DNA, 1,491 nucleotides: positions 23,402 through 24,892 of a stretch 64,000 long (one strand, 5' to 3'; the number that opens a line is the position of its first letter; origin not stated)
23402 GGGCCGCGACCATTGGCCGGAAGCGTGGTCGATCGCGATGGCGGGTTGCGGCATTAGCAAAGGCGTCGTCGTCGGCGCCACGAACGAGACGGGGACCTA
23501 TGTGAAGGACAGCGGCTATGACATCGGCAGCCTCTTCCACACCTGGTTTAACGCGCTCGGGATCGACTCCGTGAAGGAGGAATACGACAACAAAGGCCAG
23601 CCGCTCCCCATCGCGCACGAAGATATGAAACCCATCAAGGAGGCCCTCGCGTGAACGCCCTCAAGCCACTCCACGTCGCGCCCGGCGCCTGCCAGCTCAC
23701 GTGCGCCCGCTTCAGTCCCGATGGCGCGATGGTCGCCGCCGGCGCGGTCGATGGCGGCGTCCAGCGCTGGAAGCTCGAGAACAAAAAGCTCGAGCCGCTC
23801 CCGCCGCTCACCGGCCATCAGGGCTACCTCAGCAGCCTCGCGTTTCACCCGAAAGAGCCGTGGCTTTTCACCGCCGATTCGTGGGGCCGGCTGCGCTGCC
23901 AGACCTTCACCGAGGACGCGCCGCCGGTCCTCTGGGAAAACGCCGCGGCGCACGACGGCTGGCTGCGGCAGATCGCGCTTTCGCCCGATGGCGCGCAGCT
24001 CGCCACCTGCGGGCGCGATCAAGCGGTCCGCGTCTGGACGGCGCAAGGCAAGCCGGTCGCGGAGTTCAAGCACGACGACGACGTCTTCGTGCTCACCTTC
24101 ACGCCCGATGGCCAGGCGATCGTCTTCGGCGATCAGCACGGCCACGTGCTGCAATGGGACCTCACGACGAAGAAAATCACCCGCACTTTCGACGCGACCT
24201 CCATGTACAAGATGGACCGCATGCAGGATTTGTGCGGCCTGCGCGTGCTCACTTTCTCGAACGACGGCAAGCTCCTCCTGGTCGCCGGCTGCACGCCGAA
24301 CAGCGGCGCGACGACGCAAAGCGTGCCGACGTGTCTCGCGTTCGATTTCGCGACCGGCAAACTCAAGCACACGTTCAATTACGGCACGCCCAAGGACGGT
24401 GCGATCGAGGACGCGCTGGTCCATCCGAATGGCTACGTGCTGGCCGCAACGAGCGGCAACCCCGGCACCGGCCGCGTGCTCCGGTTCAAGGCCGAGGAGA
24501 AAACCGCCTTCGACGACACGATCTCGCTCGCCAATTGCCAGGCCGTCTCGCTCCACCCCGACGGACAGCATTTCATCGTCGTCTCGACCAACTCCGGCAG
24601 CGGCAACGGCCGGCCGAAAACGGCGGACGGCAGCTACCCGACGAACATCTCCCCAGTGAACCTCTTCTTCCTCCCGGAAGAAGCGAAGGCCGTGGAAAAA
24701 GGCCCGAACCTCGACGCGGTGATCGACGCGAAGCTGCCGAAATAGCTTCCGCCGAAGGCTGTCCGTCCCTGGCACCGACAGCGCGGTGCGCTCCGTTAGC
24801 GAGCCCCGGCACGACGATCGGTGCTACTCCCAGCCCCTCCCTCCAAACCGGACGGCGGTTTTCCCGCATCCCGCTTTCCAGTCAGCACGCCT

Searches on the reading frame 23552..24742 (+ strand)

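Call 54: search_protein_families(library=pfam, proteins=[window:23552-24742:+], max_evalue=0.0001)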
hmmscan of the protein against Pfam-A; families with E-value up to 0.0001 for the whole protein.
window:23552-24742:+ (397 aa): 26 families (the best 25 are shown)
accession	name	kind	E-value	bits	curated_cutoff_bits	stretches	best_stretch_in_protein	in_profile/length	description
PF25174.1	Beta-prop_THOC3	-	3.3e-25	89.1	305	2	131-246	42-148/272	THOC3 beta-propeller domain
PF00400.38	WD40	-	1.3e-24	85.9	27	1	133-162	9-38/39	WD domain, G-beta repeat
PF24814.1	WD40_Prp19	-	1.4e-22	80.5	320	2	50-246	53-239/281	Prp19 WD40 domain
PF23414.1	Beta-prop_EML_2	-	2.6e-17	63.5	90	1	141-245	4-99/266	Echinoderm microtubule-associated protein second beta-propeller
PF24796.1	WDR55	-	4.6e-16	59.2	200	1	93-241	10-161/296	WDR55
PF24807.1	WD40_CDC20-Fz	-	1.9e-15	57.4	200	1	48-166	53-166/292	CDC20/Fizzy WD40 domain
PF24817.1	WD40_WDHD1_1st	-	2e-15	57.2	109.9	0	48-114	224-289/291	WDHD1 first WD40 domain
PF25173.1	Beta-prop_WDR3_1st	-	1e-14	55.1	154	2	134-211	28-149/184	WDR3 first beta-propeller domain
PF25391.1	WD40_Gbeta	-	6.6e-10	38.9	150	1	48-244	100-287/340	G protein beta WD-40 repeat protein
PF23393.2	Beta-prop_WDR90_POC16_2nd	-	2.1e-09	37.4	60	0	52-154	42-146/291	WDR90/POC16, second beta-propeller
PF12894.13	ANAPC4_WD40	-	1.2e-08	35.5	22.9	0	146-217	15-80/91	Anaphase-promoting complex subunit 4 WD40 domain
PF25171.1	Beta-prop_WDR36-Utp21_1st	-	2.7e-08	34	80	0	165-225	181-243/266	WDR36/Utp21 first beta-propeller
PF25172.1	Beta-prop_WDR3_2nd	-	3e-08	33.7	140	1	50-165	179-289/293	WDR3 second beta-propeller domain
PF25047.1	Beta-prop_TEP1_2nd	-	3.7e-08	33.3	89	1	63-214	14-174/255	TEP-1 second beta-propeller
PF24105.1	Beta-prop_CAF1B_HIR1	-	3.7e-08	33.2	80.5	0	148-209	34-104/383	CAF1B/HIR1 beta-propeller domain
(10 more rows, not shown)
